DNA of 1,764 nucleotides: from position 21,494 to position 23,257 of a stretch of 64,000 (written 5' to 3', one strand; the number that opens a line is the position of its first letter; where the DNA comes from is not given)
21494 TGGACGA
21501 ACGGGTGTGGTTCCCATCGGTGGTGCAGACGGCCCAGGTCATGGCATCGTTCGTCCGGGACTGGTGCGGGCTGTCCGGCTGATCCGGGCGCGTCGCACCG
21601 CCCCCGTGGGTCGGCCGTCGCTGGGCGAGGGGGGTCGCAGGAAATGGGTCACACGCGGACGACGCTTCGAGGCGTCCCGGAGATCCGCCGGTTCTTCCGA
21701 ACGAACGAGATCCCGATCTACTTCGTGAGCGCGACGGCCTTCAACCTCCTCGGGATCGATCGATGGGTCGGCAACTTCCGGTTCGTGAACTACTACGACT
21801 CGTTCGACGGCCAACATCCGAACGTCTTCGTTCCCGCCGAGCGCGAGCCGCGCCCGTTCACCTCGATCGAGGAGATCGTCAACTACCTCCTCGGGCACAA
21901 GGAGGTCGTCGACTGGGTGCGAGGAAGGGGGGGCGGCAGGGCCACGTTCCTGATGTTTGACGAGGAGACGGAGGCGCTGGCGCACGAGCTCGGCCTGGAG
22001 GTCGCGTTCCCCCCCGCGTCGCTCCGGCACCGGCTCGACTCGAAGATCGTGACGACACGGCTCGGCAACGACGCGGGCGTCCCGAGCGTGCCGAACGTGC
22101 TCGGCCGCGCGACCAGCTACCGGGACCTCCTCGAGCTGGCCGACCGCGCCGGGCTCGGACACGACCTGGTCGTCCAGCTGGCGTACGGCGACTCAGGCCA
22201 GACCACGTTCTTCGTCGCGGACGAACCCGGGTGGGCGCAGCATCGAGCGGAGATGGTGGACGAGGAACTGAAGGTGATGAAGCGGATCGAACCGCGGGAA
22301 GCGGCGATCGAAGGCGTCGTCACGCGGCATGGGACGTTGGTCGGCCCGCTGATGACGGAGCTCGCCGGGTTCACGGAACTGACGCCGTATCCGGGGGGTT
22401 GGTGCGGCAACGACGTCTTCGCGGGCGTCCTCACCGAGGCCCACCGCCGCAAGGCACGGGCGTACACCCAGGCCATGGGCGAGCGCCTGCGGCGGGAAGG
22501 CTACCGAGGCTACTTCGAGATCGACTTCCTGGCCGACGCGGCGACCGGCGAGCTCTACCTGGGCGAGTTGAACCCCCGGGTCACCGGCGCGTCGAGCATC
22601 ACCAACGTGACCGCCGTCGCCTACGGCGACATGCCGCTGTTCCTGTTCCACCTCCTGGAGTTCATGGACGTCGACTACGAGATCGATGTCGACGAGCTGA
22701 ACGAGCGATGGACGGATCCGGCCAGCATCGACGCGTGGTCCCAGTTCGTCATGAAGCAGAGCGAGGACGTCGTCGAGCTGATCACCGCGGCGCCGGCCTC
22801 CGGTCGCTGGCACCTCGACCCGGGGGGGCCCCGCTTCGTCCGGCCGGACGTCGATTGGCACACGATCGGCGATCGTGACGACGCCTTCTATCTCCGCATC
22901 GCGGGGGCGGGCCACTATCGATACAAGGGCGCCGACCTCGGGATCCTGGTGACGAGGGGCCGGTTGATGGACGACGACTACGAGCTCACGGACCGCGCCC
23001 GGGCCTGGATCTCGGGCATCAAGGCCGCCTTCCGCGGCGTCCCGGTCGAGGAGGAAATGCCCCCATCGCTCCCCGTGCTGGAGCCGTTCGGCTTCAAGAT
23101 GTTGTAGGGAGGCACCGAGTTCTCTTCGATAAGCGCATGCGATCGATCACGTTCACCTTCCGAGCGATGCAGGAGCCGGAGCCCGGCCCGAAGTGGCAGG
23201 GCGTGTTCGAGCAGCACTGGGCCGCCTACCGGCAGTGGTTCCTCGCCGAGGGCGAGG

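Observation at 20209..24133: M20 amidohydrolase / pre-ATP-grasp + ATP-grasp (PGM1-like) ligase / C45 NTN-hydrolase cluster, a putative small-molecule or peptide tailoring operon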

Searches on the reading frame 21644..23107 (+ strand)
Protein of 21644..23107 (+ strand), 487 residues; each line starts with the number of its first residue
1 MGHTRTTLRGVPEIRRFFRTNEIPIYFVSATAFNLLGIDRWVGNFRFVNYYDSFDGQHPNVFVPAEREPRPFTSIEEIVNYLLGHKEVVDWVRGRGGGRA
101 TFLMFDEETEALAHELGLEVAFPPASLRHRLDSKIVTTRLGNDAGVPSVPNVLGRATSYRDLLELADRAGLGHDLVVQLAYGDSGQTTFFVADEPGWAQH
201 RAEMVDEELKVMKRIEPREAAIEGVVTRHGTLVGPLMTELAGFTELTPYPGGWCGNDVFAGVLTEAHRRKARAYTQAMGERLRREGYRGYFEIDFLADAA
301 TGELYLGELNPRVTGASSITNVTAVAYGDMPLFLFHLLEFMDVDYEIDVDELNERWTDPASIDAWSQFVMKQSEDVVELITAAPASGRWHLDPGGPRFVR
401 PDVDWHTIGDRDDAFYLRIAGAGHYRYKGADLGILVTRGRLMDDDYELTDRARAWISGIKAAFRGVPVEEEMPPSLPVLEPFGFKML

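Call 5: search_protein_families(library=pfam, proteins=[window:21644-23107:+], max_evalue=0.01)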
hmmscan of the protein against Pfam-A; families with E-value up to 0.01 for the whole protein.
window:21644-23107:+ (487 aa): 0 families

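Call 6: search_protein_families(library=ncbifam, proteins=[window:21644-23107:+], max_evalue=0.01)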
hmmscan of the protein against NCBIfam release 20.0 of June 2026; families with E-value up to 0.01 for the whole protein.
window:21644-23107:+ (487 aa): 3 families
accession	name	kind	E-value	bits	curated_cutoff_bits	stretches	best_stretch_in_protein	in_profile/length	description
NF005096.0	PRK06524.1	equivalog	1e-220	733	684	1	4-473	12-484/493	biotin carboxylase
NF009471.0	PRK12833.1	equivalog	7.1e-05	21.5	686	0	114-194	99-177/467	acetyl-CoA carboxylase biotin carboxylase subunit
TIGR01235.1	pyruv_carbox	equivalog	0.0015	16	1114.45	0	74-191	62-171/1143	pyruvate carboxylase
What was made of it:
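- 21644..23107 (+): ATP-grasp enzyme gene (487 aa), family NF005096/PRK06524, annotated 'biotin carboxylase' in databases. NCBIfam 733 bits, above its cutoff of 684 (call 6).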

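Call 8: search_protein_families(library=pfam, proteins=[window:21644-23107:+], max_evalue=10)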
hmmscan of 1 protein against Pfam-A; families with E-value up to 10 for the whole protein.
window:21644-23107:+ (487 aa): 2 families
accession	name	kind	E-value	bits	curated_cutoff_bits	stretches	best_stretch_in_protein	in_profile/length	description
PF02655.19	ATP-grasp_3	-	0.041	14.4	23.2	1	247-315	101-159/160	ATP-grasp domain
PF02786.22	CPSase_L_D2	-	0.093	12.7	19.8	1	280-322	147-189/211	Carbamoyl-phosphate synthase L chain, ATP binding domain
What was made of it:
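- On PGM1-type peptide ligase: No Pfam hit at E<=10 other than ATP-grasp_3 (0.041) and CPSase_L_D2 (0.093) (call 8).
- There are no PGM1_C or pre-ATP-grasp Pfam hits (calls 5, 8).
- Tried and rejected: Pfam on the ATP-grasp, to confirm PGM1 or pre-ATP-grasp domains: no significant hit (calls 5, 8).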

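Call 12: find_encoding_contigs(protein=window:21644-23107:+, flank=10000, max_places=6)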
Protein window:21644-23107:+ (487 aa): 1 contig read that carries it; 1 place shown.
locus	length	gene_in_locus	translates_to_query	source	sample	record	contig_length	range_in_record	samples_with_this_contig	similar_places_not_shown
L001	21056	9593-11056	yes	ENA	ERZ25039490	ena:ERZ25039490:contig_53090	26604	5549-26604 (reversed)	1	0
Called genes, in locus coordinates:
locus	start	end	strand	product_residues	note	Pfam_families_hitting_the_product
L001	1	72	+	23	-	?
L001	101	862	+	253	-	-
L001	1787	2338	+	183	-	-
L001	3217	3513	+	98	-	-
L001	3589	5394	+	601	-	PF00664:ABC_membrane, PF00005:ABC_tran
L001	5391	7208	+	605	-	PF00664:ABC_membrane, PF00005:ABC_tran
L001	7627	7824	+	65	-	-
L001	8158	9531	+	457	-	PF01546:Peptidase_M20, PF07687:M20_dimer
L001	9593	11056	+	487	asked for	-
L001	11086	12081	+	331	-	PF03417:AAT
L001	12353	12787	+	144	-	PF23636:DUF7144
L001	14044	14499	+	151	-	-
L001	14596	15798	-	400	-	PF07992:Pyr_redox_2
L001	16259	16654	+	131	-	PF00571:CBS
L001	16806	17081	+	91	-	-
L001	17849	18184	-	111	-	PF05899:Cupin_3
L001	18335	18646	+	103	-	PF03992:ABM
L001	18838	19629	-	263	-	PF01061:ABC2_membrane, PF12698:ABC2_membrane_3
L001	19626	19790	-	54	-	-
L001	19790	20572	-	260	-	PF00005:ABC_tran, PF13304:AAA_21 (faint)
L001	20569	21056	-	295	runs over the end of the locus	PF13349:DUF4097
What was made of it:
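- On RiPP/NRPS biosynthetic gene cluster: No core genes (call 12).
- Checked: No NRPS lies within +/-10 kb (precomputed Pfam of the near-identical contig L001, call 12).
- No NRPS, PKS or RiPP enzyme lies within +/-10 kb (call 12).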

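Call 13: find_homologous_proteins(query=window:21644-23104:+)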
Query window:21644-23104:+ (487 aa): 7717 proteins with E <= 0.001 among 8000 candidates; the best 120 are listed.
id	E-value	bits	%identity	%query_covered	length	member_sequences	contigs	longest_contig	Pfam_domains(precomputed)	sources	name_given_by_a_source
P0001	0.0e+0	1098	98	100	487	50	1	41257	-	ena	-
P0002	1.4e-282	956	86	99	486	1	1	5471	-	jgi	jgi:hypothetical protein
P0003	3.1e-277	938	83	99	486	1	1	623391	-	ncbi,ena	-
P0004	1.7e-272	923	83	99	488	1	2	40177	-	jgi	jgi:hypothetical protein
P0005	2.5e-272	922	83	99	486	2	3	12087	-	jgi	-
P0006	3.2e-271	918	82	99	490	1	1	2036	-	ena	-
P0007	5.3e-270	914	82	99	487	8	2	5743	-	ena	-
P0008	1.5e-268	910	81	99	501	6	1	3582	-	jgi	jgi:hypothetical protein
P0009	2.3e-268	909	82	98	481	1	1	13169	-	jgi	jgi:hypothetical protein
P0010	7.7e-267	904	82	99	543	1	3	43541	-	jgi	jgi:biotin carboxylase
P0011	5.2e-266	901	82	99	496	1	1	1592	-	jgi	-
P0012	6.4e-266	901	81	99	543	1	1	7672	-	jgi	jgi:biotin carboxylase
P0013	8.1e-266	901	81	99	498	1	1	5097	-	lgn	-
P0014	1.3e-265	900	81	99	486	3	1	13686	-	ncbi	-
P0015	4.7e-265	898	81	99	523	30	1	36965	-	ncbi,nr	ncbi:MAG TPA: biotin carboxylase, partial [Actinomycetota bacterium]|nr:biotin carboxylase [Actinomy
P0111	1.5e-235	801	73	99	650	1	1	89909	-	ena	-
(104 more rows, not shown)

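Call 14: search_solved_structures(query=window:21644-23104:+, max_evalue=10, show_alignments=1)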
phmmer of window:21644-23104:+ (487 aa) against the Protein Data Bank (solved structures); distinct sequences matched with E-value up to 10: 9.
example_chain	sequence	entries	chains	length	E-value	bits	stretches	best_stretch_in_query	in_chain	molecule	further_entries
2qf7_A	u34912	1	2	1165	5.5e-05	25.3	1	114-323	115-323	Pyruvate carboxylase protein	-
3tw6_A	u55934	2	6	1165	5.5e-05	25.3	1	114-323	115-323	Pyruvate carboxylase protein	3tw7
8f41_I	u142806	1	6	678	0.00025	23.1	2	115-186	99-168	3-methylcrotonyl-CoA carboxylase, alpha-subunit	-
8f3d_H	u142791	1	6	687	0.00026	23.1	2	115-186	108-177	3-methylcrotonyl-CoA carboxylase alpha-subunit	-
3u9s_A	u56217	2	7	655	0.017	17.1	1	111-232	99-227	Methylcrotonyl-CoA carboxylase, alpha-subunit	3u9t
8hz4_A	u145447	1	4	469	0.083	14.8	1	116-233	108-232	Biotin carboxylase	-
8sgx_S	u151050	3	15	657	0.14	14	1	114-187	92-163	propionyl-CoA carboxylase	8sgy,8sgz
8rth_A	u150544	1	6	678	0.69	11.7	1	110-194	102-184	3-methylcrotonyl-CoA carboxylase, putative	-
8v84_3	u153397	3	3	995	0.81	11.5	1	153-195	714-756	ATP-dependent RNA helicase DBP10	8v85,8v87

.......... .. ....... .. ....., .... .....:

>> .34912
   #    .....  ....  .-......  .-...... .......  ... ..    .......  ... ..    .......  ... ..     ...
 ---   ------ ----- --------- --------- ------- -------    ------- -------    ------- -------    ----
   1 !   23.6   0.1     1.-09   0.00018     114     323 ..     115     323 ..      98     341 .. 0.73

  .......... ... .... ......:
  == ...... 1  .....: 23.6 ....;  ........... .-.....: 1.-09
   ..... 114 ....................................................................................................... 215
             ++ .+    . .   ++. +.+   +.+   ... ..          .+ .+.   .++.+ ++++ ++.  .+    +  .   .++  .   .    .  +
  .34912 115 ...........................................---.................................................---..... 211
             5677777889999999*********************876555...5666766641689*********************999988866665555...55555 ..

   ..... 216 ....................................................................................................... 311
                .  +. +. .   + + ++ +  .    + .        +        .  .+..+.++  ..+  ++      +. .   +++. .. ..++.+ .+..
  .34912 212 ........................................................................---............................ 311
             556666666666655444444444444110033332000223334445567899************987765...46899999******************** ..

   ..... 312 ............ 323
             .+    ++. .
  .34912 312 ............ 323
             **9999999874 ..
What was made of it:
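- On Biotin carboxylase (functional class): In the phmmer alignment to pyruvate carboxylase 2QF7, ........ aligns to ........, so Glu corresponds to Ala316 (call 14).
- The biotin carboxylase general-base Glu aligns to Ala316 (call 14). The catalytic Glu of the QVEH motif is Ala316 (call 14).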

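Call 18: find_related_loci(query=window:21644-23104:+, collection=genome_contigs, flank=8000)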
Query window:21644-23104:+ (487 aa) in genome_contigs; peptide patterns used: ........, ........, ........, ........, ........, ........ (x = any residue, [..] = any of these).
442 stretches matched a pattern; 386 encode a relative of the query (tblastn E <= 1e-3); the best 80 are kept; 80 distinct loci.
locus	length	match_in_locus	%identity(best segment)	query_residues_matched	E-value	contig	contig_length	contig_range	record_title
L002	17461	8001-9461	98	1-487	0e+0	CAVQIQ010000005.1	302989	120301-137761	MAG: uncultured Actinomycetes bacterium isolate MFD10007.bin.3.88 genome assembly, contig: contig_19351, whole genome sh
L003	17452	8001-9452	84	4-487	0e+0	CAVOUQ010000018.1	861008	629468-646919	MAG: uncultured Actinomycetes bacterium isolate MFD10007.bin.2.82 genome assembly, contig: contig_27205, whole genome sh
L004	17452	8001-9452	83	4-487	0e+0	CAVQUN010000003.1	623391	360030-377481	MAG: uncultured Actinomycetes bacterium isolate MFD10007.bin.1.78 genome assembly, contig: contig_18040, whole genome sh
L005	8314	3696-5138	82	8-487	0e+0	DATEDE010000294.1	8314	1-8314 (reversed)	MAG TPA_asm: Actinomycetota bacterium isolate SMAG_U8290 k141_2063199, whole genome shotgun sequence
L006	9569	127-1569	81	8-487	0e+0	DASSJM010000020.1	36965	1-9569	MAG TPA_asm: Actinomycetota bacterium isolate SMAG_U1115 k141_1306989, whole genome shotgun sequence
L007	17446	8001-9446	74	4-487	0e+0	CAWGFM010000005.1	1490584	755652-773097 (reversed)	MAG: uncultured Actinomycetes bacterium isolate MFD05567.bin.1.91 genome assembly, contig: contig_75915, whole genome sh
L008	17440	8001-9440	75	8-487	0e+0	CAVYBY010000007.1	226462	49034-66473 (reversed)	MAG: uncultured Actinomycetes bacterium isolate MFD04944.bin.1.337 genome assembly, contig: contig_67825, whole genome s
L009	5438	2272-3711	74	8-487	0e+0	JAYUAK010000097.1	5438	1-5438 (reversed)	MAG: Actinomycetota bacterium isolate GFS_6474 GFS_6474_96, whole genome shotgun sequence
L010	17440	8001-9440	74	8-487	0e+0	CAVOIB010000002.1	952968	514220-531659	MAG: uncultured Actinomycetes bacterium isolate MFD10007.bin.1.248 genome assembly, contig: contig_36635, whole genome s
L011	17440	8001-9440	74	8-487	0e+0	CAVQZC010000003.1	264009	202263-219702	MAG: uncultured Actinomycetes bacterium isolate MFD06714.bin.2.153 genome assembly, contig: contig_17932, whole genome s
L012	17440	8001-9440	73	8-487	0e+0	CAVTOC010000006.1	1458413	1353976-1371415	MAG: uncultured Actinomycetes bacterium isolate MFD00822.bin.2.15 genome assembly, contig: contig_56632, whole genome sh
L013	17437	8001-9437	75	8-487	0e+0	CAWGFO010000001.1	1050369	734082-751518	MAG: uncultured Actinomycetes bacterium isolate MFD05674.bin.1.236 genome assembly, contig: contig_20659, whole genome s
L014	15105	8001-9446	73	7-487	0e+0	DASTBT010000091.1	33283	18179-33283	MAG TPA_asm: Actinomycetota bacterium isolate SMAG_U773 k141_1641998, whole genome shotgun sequence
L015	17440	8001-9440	74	8-487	0e+0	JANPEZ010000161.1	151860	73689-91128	MAG: Actinomycetes bacterium isolate VAR_78_metabat_129 VAR_78_k141_1134828, whole genome shotgun sequence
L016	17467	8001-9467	73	2-487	0e+0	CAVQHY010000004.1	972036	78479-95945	MAG: uncultured Actinomycetes bacterium isolate MFD10007.bin.1.237 genome assembly, contig: contig_15951, whole genome s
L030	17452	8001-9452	72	5-487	0e+0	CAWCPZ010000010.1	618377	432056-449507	MAG: uncultured Actinomycetes bacterium isolate MFD05176.bin.1.125 genome assembly, contig: contig_32571, whole genome s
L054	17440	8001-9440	70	8-487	0e+0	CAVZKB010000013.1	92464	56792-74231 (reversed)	MAG: uncultured Actinomycetes bacterium isolate MFD05442.bin.1.261 genome assembly, contig: contig_53352, whole genome s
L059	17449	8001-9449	70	5-487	0e+0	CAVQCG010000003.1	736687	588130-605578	MAG: uncultured Thermoleophilia bacterium isolate MFD02199.bin.1.2 genome assembly, contig: contig_19959, whole genome s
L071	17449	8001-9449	71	8-487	0e+0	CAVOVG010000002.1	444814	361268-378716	MAG: uncultured Thermoleophilia bacterium isolate MFD09779.bin.2.29 genome assembly, contig: contig_16100, whole genome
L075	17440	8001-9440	72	8-487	0e+0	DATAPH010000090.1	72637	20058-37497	MAG TPA_asm: Actinomycetota bacterium isolate SMAG_U5436 k141_6105062, whole genome shotgun sequence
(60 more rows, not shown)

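Call 24: search_protein_representatives(protein=window:21644-23104:+)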
Query: 487 residues. Proteins with E-value up to 0.001 (for the whole library): 2409; up to 1e-10: 1425; up to 1e-30: 367. The best 150 are listed.
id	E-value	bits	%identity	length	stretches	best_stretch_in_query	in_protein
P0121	2.4e-228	775.3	72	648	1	6-487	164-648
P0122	7.3e-198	674.7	62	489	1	4-485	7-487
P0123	3.0e-180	616.6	57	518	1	2-485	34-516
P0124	8.7e-148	509.5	52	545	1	5-477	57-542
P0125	2.0e-147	508.3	50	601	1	7-472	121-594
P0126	7.7e-141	486.6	51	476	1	11-468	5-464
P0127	1.1e-135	469.7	63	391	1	5-373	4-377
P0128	1.1e-130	453.1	50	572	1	7-470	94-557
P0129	5.3e-124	431.1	52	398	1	100-477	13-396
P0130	1.5e-123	429.6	74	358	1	2-261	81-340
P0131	5.5e-123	427.7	49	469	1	6-464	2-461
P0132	2.3e-122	425.7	54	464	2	6-238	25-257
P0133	2.2e-120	419.2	43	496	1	7-468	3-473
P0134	1.1e-119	416.9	58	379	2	5-167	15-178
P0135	2.1e-119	415.9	56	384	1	104-456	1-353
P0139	1.5e-112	393.3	45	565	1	10-468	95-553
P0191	6.8e-77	275.7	38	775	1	13-477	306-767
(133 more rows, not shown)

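Call 27: search_solved_structures(query=A2, max_evalue=1)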
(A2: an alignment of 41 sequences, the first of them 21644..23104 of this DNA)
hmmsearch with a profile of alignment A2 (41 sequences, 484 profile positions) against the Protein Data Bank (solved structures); distinct sequences matched with E-value up to 1: 69 (the best 60 are shown).
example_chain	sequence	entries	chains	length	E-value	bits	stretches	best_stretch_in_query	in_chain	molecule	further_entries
2qf7_A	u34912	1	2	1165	5.1e-12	48.4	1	111-324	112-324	Pyruvate carboxylase protein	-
3tw6_A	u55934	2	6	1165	5.1e-12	48.4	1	111-324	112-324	Pyruvate carboxylase protein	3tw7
8f41_I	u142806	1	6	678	1.7e-11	46.7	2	73-198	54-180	3-methylcrotonyl-CoA carboxylase, alpha-subunit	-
8f3d_H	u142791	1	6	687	1.7e-11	46.6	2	73-198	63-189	3-methylcrotonyl-CoA carboxylase alpha-subunit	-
3u9s_A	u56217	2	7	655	5.2e-10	41.8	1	94-199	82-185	Methylcrotonyl-CoA carboxylase, alpha-subunit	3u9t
9tps_G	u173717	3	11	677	2.5e-09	39.5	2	97-199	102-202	Biotin carboxylase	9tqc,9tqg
8sgx_S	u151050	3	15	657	8.7e-09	37.7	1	78-187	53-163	propionyl-CoA carboxylase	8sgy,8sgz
9kkm_A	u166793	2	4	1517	1.2e-07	34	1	256-324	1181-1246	Acetyl-CoA carboxylase multifunctional enzyme AccADCB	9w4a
3ouu_A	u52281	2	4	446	1.9e-07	33.3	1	101-200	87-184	Biotin carboxylase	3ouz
8rth_A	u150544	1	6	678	2.3e-07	33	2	98-199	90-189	3-methylcrotonyl-CoA carboxylase, putative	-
4mv1_A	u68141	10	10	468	5.2e-07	31.9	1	102-199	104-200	Biotin carboxylase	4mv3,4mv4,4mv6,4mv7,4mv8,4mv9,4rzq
9eb7_A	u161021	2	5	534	1.1e-06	30.9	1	99-197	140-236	Biotin carboxylase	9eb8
7kct_A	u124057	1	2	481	1.3e-06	30.5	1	95-207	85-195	2-oxoglutarate carboxylase small subunit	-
7kbl_A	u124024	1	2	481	1.3e-06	30.5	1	95-207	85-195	2-oxoglutarate carboxylase small subunit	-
3va7_A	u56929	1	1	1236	2.2e-06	29.8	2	263-324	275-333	KLLA0E08119p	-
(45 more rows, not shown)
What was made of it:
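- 21644..23107 (+): The profile against PDB gives BC domains at E=5e-12 (call 27).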

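Call 28: search_dna_similar(query=window:21644-23104:+, collection=plasmids, mode=protein, max_rows=30, max_evalue=1e-20)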
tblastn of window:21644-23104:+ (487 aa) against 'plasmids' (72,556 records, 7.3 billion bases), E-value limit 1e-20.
Records with a match: 33; places in all: 37; records where one place covers at least 80% of the query: 24.
Best place of each record, by identity: <60% 33.
By first word of the organism name: Rhizobium 15; Sinorhizobium 11; Cupriavidus 2; Shinella 1; Pseudorhodobacter 1; Roseobacter 1; Roseateles 1; Chondrinema 1.
By predicted mobility (MOB-suite, as given by PLSDB): conjugative 24; non-mobilizable 7; mobilizable 2.
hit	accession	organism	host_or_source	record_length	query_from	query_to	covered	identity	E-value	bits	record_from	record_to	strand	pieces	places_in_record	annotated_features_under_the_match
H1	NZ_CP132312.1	Shinella zoogloeoides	Homo sapiens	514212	2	487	100%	54.8%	2e-159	507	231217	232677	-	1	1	biotin carboxylase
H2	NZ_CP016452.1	Sinorhizobium sp. RAC02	Microbial isolate,Algal phycosphere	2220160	2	487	100%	54.2%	8e-159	506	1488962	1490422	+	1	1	none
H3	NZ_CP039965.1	Pseudorhodobacter turbinis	single bacterial isolate,Turban shell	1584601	5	487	99%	54.4%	1e-156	499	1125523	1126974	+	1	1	record has no annotation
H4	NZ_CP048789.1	Roseobacter ponti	cell culture,seawater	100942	6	479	97%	55.4%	1e-158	505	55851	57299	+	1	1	biotin carboxylase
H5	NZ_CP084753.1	Roseateles sp. XES5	Xenopus laevis,bacterial culture,swab ...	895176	2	487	100%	54.0%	3e-158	504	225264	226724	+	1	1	biotin carboxylase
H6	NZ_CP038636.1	Cupriavidus oxalaticus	whole organism,sewage sludge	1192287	8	487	99%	54.7%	1e-153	491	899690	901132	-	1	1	none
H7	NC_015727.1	Cupriavidus necator N-1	soil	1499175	8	467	94%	54.9%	2e-152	487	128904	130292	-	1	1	record has no annotation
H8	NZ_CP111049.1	Chondrinema litorale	Seaweed,red alga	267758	5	487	99%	51.0%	6e-157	500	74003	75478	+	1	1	biotin carboxylase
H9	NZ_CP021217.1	Sinorhizobium meliloti RU11/001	-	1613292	8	470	95%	52.8%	2e-140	453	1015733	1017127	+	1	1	none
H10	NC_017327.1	Sinorhizobium meliloti SM11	-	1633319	8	470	95%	52.8%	2e-140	453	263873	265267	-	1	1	none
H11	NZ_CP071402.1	Rhizobium leguminosarum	lentil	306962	8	470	95%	52.4%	5e-145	466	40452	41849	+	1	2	biotin carboxylase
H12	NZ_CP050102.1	Rhizobium leguminosarum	Trifolium pratense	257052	8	470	95%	51.7%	2e-135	439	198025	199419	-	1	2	biotin carboxylase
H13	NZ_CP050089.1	Rhizobium leguminosarum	Trifolium pratense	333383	8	470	95%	51.7%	2e-135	438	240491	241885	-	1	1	biotin carboxylase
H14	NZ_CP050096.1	Rhizobium leguminosarum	Trifolium pratense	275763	8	470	95%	51.7%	3e-135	438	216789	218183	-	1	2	biotin carboxylase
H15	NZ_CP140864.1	Rhizobium leguminosarum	Trifolium pratense,whole organism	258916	8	470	95%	51.5%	2e-134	436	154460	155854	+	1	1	biotin carboxylase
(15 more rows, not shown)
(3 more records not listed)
